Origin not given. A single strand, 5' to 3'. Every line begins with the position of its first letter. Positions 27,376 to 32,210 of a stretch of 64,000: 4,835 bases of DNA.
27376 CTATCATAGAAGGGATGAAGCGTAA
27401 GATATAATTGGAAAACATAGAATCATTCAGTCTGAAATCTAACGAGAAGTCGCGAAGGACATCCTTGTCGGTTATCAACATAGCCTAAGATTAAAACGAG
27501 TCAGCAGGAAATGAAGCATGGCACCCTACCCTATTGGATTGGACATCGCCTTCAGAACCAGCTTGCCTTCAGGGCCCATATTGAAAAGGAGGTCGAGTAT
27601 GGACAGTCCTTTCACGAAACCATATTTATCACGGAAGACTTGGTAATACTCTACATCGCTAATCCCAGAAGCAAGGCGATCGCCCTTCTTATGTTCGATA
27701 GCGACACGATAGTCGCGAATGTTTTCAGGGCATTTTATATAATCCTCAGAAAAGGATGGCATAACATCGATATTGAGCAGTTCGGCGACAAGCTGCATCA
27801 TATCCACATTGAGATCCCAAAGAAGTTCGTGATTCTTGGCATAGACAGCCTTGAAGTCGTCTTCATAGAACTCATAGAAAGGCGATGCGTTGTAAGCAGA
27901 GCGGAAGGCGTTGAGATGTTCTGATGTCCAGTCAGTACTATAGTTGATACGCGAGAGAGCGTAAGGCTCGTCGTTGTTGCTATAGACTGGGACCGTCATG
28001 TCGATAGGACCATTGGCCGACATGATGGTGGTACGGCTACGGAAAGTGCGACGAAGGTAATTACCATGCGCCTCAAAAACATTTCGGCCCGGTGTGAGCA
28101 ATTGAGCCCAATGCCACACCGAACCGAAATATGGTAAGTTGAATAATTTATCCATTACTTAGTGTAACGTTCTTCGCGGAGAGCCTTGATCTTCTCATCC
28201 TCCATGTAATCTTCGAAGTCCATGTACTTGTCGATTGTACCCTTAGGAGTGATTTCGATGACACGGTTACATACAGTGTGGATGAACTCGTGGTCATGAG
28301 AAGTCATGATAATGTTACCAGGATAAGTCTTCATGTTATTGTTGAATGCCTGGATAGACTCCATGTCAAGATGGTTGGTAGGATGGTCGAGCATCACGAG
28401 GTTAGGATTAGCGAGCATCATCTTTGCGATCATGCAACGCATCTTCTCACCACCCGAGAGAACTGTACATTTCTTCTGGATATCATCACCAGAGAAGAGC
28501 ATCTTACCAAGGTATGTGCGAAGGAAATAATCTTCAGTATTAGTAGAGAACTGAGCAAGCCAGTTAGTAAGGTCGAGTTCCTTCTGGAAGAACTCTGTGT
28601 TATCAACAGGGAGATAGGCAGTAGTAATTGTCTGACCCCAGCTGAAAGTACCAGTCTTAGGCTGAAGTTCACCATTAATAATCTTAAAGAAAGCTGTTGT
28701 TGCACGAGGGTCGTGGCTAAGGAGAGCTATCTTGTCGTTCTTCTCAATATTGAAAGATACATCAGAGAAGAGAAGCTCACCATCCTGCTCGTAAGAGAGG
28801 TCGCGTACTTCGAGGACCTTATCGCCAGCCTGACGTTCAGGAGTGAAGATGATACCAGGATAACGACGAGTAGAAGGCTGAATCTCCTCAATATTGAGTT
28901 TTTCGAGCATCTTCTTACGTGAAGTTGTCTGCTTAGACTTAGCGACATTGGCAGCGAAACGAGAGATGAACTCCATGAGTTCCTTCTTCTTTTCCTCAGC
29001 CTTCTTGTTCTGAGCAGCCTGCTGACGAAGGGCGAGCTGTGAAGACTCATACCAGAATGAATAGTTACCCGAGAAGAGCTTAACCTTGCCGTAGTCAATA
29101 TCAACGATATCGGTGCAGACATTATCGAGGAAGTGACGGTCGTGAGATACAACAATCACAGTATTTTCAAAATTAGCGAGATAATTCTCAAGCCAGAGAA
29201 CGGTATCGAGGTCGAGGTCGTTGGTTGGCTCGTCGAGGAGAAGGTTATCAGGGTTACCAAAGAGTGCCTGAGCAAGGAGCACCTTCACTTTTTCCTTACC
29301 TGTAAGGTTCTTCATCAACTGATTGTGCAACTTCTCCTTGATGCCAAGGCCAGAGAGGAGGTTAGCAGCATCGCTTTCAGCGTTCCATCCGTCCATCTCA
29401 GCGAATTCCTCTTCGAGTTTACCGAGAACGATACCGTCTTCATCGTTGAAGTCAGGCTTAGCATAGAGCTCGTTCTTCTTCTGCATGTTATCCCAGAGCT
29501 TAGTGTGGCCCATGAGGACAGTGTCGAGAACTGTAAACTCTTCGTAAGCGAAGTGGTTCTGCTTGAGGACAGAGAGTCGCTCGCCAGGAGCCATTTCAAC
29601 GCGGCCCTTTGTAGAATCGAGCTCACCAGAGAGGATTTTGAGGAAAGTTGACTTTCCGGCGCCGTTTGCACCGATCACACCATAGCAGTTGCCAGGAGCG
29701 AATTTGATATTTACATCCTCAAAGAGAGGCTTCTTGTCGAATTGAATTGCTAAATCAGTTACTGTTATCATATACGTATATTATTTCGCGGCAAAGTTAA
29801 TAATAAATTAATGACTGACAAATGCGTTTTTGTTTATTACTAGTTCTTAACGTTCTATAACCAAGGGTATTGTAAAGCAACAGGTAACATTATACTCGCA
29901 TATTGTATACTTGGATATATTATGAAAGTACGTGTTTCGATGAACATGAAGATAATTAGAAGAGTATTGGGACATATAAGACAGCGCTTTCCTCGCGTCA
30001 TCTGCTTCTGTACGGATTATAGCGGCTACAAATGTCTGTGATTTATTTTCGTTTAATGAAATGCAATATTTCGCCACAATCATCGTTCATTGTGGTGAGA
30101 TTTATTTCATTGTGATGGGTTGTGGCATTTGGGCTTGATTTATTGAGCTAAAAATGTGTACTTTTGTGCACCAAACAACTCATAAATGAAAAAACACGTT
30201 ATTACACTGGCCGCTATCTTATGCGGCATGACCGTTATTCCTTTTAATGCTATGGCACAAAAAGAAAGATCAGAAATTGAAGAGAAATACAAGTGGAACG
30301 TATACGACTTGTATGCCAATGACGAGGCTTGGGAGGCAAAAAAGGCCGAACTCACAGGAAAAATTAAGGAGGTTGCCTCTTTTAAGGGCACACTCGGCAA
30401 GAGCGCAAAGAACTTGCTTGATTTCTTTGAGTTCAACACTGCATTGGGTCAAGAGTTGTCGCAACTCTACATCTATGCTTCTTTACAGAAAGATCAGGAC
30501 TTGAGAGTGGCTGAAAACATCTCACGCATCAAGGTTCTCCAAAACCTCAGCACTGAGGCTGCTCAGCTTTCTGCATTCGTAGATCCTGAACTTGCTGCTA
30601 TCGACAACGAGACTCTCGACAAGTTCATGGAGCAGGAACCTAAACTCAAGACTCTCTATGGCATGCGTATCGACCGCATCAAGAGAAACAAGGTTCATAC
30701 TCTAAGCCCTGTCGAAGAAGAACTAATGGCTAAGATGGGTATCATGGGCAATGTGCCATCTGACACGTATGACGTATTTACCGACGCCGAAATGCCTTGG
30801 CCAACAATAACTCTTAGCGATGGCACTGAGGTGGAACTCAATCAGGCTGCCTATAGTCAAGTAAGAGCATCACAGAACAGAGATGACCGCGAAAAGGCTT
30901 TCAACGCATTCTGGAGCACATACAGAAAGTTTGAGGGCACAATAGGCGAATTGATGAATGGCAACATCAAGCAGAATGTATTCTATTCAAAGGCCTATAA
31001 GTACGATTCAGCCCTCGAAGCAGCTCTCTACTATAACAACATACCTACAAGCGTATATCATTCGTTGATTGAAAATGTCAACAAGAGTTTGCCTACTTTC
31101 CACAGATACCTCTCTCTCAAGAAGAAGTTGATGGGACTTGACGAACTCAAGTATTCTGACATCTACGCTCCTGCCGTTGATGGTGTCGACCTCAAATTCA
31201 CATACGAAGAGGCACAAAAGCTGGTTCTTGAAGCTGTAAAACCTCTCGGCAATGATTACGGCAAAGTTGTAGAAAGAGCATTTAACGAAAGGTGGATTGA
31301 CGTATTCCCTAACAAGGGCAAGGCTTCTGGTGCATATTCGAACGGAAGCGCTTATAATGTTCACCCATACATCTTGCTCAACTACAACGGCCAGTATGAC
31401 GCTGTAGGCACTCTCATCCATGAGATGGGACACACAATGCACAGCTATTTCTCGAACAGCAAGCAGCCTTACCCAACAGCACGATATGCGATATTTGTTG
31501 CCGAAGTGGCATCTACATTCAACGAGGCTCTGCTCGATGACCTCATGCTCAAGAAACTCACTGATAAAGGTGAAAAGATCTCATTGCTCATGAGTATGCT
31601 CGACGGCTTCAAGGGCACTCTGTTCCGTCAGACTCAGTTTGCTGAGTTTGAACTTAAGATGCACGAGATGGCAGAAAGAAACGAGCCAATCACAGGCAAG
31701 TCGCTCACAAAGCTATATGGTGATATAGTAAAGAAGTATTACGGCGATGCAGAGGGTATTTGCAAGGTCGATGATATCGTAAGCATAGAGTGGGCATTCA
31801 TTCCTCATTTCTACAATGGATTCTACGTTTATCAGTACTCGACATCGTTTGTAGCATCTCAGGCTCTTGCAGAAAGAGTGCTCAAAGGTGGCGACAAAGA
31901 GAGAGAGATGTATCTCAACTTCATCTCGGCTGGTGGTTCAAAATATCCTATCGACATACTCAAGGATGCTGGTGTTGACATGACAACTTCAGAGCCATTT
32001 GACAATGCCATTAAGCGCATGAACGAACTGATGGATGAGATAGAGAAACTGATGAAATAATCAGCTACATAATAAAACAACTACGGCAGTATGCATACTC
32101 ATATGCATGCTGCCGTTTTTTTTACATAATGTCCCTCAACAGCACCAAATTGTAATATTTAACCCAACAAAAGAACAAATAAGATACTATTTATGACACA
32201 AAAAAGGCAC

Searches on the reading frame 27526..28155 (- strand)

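Call 18: search_protein_families(library=pfam, proteins=[window:27526-28155:-], max_evalue=0.00001)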
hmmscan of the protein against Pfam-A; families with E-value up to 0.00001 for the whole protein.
window:27526-28155:- (209 aa): 1 family
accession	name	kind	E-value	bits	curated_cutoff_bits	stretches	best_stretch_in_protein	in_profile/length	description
PF08889.16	WbqC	-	1.6e-26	93.9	21.3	1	24-155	19-151/218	WbqC-like protein family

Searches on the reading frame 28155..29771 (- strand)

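Call 18: search_protein_families(library=pfam, proteins=[window:28155-29771:-], max_evalue=0.00001)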
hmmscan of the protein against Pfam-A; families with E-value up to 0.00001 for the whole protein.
window:28155-29771:- (538 aa): 4 families
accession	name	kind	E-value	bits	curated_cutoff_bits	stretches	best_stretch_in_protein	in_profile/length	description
PF00005.33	ABC_tran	-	2.8e-36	125.6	25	2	18-184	2-137/137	ABC transporter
PF12848.13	ABC_tran_Xtn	-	4.3e-20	72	25.9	1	223-303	1-79/85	ABC transporter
PF02463.25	SMC_N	-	9.3e-08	32.2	40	0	280-509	115-213/220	RecF/RecN/SMC N terminal domain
PF13304.12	AAA_21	-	3.1e-07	31.2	27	0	30-48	2-20/304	AAA domain, putative AbiEii toxin, Type IV TA system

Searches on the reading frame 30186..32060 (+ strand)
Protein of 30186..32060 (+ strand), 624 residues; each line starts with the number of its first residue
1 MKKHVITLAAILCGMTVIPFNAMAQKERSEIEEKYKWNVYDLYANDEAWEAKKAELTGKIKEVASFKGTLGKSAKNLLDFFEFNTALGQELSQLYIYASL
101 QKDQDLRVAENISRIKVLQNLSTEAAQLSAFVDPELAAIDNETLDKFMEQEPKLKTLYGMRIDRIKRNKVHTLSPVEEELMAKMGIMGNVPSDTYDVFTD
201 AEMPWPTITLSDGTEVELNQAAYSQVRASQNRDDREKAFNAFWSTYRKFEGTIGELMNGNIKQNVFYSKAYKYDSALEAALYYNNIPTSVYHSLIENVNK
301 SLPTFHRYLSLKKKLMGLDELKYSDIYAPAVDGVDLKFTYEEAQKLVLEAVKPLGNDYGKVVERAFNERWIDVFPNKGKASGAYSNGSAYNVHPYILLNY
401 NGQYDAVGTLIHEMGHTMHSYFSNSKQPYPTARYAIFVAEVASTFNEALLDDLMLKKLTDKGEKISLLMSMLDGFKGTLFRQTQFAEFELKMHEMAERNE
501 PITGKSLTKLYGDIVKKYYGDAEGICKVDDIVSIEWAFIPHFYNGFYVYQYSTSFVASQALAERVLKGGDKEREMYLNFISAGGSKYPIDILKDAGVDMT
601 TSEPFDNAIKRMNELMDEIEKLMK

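Call 18: search_protein_families(library=pfam, proteins=[window:30186-32060:+], max_evalue=0.00001)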
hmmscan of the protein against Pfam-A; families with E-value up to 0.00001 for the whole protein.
window:30186-32060:+ (624 aa): 2 families
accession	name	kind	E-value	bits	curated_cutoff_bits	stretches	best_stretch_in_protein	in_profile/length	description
PF01432.26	Peptidase_M3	-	1.1e-76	259.5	27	1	228-609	4-455/457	Peptidase family M3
PF08439.15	Peptidase_M3_N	-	2.1e-15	57.1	25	1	135-203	1-68/70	Oligopeptidase F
